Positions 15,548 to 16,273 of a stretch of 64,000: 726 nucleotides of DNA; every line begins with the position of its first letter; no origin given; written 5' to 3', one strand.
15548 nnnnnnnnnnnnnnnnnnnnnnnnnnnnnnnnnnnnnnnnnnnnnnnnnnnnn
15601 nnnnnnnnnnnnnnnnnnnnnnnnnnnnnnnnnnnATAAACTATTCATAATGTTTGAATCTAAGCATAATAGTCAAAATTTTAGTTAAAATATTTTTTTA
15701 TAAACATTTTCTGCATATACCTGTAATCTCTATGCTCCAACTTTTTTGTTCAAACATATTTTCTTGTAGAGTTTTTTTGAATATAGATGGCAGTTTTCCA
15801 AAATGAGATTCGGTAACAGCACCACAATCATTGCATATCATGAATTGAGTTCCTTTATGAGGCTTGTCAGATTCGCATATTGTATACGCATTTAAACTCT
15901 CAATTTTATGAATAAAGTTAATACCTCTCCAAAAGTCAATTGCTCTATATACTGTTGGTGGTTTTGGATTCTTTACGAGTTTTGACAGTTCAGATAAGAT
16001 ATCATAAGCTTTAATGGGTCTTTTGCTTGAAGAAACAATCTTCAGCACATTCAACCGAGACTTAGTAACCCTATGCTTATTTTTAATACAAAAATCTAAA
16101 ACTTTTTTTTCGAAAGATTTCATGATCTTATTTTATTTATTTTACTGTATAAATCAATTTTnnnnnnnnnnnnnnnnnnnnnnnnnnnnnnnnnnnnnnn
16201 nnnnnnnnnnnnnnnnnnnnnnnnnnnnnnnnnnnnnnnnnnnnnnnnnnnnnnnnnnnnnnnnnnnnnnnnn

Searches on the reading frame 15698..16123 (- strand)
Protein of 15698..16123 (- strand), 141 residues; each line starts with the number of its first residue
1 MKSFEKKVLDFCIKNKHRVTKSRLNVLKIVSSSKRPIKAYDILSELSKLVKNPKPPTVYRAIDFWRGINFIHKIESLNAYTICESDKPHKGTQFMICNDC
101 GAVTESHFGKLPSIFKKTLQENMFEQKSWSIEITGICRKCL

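Call 5: search_protein_families(library=pfam, proteins=[window:15698-16123:-], max_evalue=0.01)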
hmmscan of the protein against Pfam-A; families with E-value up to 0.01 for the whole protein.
window:15698-16123:- (141 aa): 1 family
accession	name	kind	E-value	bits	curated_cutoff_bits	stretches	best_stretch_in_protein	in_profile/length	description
PF01475.25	FUR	-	4.7e-12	46.5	23.1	1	15-133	2-120/121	Ferric uptake regulator family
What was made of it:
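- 15698..16123 (-): zur, the 141-aa Fur-family zinc uptake regulator presumed to bind the boxes. Pfam FUR (call 5).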

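Call 9: search_protein_families(library=ncbifam, proteins=[window:15698-16123:-], max_evalue=0.01)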
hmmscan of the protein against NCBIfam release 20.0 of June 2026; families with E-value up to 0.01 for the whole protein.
window:15698-16123:- (141 aa): 6 families
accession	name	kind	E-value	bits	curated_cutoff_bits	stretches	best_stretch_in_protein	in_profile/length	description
NF008646.0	PRK11639.1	equivalog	4.5e-28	98.1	167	1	10-140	15-146/171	zinc uptake transcriptional repressor Zur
NF051892.1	TransRegFurBacil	equivalog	8.3e-09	35.7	220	1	20-140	20-143/149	ferric iron uptake transcriptional regulator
NF047406.1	TransRegPerRTherm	equivalog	1.4e-07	31.8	200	1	17-140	4-125/130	manganese-dependent transcriptional regulator PerR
NF051891.1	TransRegFurHelico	equivalog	4.8e-06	26.5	200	1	12-140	17-145/148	ferric iron uptake transcriptional regulator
NF052545.1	TransRegPerRClab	equivalog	1.6e-05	25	180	1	14-140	10-134/138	transcriptional regulator PerR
NF006999.0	PRK09462.1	equivalog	0.0013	18.3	146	1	17-122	13-118/148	ferric iron uptake transcriptional regulator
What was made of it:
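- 15698..16123 (-): Best NCBIfam hit is Zur PRK11639, 98 bits, below the cut-off of 167 (call 9).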

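Call 20: search_solved_structures(query=window:15698-16123:-, max_evalue=0.001, show_alignments=2)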
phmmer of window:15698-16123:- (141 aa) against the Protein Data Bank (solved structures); distinct sequences matched with E-value up to 0.001: 5.
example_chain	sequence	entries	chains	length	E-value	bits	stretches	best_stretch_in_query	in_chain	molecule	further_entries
4mtd_A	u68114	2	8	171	2.1e-21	79.6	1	11-141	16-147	Zinc uptake regulation protein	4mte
7dh7_A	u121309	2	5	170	5e-21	78.4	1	3-140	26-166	Transcriptional regulator fur family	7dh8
2fe3_A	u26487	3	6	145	0.00012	25.3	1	8-140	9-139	Peroxide operon regulator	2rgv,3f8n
5nbc_A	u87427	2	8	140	0.00026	24.2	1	17-140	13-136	Ferric uptake regulation protein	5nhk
9ire_A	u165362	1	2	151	0.0003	24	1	35-140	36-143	Ferric uptake regulation protein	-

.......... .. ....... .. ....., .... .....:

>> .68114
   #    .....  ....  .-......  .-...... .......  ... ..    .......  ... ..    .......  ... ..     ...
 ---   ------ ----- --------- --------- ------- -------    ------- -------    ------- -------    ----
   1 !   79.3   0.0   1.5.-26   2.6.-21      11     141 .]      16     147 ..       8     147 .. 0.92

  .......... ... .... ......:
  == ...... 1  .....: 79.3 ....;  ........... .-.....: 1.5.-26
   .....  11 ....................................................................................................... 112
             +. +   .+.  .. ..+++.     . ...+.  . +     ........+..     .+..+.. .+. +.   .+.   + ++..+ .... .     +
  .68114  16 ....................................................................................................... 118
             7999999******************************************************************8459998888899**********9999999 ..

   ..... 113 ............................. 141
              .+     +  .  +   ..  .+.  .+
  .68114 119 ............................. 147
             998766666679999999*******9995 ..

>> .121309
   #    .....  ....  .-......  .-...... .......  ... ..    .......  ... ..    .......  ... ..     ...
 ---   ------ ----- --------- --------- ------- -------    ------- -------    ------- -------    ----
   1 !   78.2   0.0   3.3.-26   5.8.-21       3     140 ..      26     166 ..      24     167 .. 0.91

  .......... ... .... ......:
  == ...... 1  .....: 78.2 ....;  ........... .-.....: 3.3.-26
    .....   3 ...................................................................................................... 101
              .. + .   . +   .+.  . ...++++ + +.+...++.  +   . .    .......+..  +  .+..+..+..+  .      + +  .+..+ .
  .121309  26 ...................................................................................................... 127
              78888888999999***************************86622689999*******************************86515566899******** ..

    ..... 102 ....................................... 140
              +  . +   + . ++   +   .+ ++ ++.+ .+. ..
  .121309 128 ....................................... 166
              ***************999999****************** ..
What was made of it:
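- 15698..16123 (-): The Tyr45 and Arg65 equivalents and 7 of 8 metal ligands align (call 20).
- On Zur subfamily of Fur-family regulators: PDB Zur 2e-21 against PerR and Fur at about 1e-4 (call 20).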

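Call 58: list_cluster_members(proteins=[window:15698-16123:-, window:10568-12529:+])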
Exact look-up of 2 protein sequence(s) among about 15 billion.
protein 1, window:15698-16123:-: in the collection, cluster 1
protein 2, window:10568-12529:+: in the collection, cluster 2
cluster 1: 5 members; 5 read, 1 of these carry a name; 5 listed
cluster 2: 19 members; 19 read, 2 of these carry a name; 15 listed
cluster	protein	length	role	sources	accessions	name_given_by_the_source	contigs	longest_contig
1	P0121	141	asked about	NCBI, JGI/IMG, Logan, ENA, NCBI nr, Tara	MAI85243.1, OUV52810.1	MAG: transcriptional repressor [Rickettsiales bacterium] | transcriptional repressor [Rickettsiales bacterium] | strand:- start:30597 stop:31022 length:426 start_codon:yes stop_codon:yes ...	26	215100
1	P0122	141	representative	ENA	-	-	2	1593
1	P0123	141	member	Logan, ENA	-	-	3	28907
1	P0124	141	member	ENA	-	-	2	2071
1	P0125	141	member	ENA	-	-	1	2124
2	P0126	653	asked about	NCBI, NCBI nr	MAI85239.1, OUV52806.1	MAG: hypothetical protein CMM91_09970 [Rickettsiales bacterium] | hypothetical protein [Rickettsiales bacterium]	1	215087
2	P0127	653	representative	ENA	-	-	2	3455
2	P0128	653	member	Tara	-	strand:+ start:25468 stop:27429 length:1962 start_codon:yes stop_codon:yes ...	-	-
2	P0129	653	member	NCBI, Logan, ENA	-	-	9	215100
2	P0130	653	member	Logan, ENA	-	-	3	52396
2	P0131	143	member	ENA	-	-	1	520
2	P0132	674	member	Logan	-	-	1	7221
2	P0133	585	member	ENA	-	-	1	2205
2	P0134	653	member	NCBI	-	-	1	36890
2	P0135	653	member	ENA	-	-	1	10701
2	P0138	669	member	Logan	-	-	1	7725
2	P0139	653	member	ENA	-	-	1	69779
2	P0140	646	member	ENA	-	-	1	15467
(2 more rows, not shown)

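Call 59: find_encoding_contigs(protein=P0139, flank=700, max_places=5)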
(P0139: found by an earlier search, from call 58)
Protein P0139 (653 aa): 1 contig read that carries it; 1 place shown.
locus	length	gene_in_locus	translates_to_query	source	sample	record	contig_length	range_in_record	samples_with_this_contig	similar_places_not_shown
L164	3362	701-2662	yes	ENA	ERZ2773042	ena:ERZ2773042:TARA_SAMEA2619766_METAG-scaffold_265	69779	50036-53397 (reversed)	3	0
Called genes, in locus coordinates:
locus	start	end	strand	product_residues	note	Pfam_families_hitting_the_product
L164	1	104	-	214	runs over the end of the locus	-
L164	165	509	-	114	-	-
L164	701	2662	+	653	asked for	PF07715:Plug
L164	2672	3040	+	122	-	-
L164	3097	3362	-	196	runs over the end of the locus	-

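Call 60: find_encoding_contigs(protein=P0130, flank=700, max_places=5)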
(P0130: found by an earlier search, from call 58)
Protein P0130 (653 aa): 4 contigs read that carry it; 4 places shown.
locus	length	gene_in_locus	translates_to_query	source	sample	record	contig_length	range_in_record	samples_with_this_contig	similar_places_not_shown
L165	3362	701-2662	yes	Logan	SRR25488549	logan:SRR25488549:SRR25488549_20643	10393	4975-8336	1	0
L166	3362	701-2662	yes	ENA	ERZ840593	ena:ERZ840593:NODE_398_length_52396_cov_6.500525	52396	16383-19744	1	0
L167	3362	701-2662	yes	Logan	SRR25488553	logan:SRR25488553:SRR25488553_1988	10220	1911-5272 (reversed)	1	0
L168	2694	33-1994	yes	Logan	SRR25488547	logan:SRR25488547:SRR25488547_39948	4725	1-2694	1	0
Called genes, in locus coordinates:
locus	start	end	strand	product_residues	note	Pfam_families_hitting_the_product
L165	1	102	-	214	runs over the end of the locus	-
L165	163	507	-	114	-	-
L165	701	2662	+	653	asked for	PF07715:Plug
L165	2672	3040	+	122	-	-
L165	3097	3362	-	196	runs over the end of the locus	-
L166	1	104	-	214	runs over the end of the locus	-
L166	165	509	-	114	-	-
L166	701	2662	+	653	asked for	PF07715:Plug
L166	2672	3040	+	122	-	-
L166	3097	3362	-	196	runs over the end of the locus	-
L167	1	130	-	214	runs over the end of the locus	-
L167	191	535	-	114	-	-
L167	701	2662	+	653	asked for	PF07715:Plug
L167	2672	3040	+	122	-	-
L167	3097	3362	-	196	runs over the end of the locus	-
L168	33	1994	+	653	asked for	PF07715:Plug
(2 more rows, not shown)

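Call 65: find_encoding_contigs(protein=P0129, flank=700, max_places=10)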
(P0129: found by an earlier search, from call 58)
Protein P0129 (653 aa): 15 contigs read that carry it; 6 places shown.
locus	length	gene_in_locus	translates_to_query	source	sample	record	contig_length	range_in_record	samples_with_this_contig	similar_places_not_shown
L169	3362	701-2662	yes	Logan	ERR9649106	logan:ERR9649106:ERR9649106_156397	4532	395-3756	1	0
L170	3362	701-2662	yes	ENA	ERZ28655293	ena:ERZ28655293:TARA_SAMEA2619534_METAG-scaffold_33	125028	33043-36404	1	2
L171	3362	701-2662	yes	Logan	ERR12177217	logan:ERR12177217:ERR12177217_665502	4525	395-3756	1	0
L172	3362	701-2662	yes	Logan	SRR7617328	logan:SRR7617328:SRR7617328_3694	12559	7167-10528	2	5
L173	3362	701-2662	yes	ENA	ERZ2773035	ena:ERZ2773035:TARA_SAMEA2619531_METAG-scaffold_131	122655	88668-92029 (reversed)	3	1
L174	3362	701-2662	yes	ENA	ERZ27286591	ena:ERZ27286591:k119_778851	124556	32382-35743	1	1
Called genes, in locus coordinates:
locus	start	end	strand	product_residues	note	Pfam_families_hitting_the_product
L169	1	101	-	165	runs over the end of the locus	?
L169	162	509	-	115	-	-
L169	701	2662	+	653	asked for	PF07715:Plug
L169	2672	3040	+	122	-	-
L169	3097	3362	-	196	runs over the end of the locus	-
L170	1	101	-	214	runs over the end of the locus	-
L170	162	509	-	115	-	-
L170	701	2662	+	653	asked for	PF07715:Plug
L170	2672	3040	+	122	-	-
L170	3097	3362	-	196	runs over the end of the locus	-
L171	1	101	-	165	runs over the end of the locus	?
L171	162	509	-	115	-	-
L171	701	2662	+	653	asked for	PF07715:Plug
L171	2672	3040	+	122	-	-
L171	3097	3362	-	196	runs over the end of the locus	-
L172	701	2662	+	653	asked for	PF07715:Plug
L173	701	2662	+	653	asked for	PF07715:Plug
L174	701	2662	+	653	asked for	PF07715:Plug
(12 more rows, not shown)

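Call 66: find_encoding_contigs(protein=P0134, flank=700, max_places=10)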
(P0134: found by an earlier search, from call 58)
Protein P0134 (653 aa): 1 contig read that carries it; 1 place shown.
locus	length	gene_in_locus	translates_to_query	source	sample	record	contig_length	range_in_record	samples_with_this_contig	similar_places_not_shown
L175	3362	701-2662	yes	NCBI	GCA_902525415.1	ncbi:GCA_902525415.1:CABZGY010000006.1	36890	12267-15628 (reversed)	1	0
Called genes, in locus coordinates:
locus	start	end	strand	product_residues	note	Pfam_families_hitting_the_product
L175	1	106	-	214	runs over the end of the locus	-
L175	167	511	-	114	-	-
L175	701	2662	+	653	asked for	PF07715:Plug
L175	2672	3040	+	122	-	-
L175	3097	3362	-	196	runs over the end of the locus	-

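Call 67: find_encoding_contigs(protein=P0135, flank=700, max_places=10)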
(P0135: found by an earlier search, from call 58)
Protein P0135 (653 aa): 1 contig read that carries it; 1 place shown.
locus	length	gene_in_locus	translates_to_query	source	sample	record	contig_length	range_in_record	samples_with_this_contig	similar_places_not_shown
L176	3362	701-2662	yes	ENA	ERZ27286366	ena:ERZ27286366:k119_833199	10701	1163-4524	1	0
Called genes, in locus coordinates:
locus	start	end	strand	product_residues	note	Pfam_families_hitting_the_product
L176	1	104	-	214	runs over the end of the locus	-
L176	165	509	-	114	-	-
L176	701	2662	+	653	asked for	PF07715:Plug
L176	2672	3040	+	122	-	-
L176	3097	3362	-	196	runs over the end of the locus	-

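Call 74: find_encoding_contigs(protein=P0132, flank=700, max_places=6)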
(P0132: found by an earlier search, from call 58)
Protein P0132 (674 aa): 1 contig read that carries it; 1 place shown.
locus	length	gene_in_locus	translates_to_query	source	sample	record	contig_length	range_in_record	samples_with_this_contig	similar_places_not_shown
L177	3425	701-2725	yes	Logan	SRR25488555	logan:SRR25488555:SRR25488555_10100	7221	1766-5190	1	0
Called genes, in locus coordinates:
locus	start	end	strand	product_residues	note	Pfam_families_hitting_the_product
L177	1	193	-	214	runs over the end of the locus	-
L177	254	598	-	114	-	-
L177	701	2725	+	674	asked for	PF07715:Plug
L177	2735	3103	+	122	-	-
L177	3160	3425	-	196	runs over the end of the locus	-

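Call 75: find_encoding_contigs(protein=P0138, flank=700, max_places=6)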
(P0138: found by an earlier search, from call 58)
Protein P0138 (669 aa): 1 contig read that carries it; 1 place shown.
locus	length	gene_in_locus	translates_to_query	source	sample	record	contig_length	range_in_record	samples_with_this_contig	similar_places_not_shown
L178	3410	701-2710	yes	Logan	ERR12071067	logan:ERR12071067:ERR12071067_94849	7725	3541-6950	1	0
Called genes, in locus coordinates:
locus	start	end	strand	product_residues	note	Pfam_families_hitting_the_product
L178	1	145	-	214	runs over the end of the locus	-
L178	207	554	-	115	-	-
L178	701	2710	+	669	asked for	PF07715:Plug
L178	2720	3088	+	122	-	-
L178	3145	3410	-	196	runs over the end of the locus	-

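Call 76: find_encoding_contigs(protein=P0140, flank=700, max_places=6)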
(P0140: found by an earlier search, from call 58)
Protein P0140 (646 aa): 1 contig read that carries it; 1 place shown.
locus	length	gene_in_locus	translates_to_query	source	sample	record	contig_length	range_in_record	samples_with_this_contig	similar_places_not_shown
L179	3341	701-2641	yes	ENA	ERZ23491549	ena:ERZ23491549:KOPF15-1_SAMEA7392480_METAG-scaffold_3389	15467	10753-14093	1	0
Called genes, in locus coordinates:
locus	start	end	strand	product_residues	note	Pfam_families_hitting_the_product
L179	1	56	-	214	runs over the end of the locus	-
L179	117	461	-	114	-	-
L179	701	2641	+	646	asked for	PF07715:Plug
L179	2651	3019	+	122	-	-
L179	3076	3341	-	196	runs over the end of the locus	-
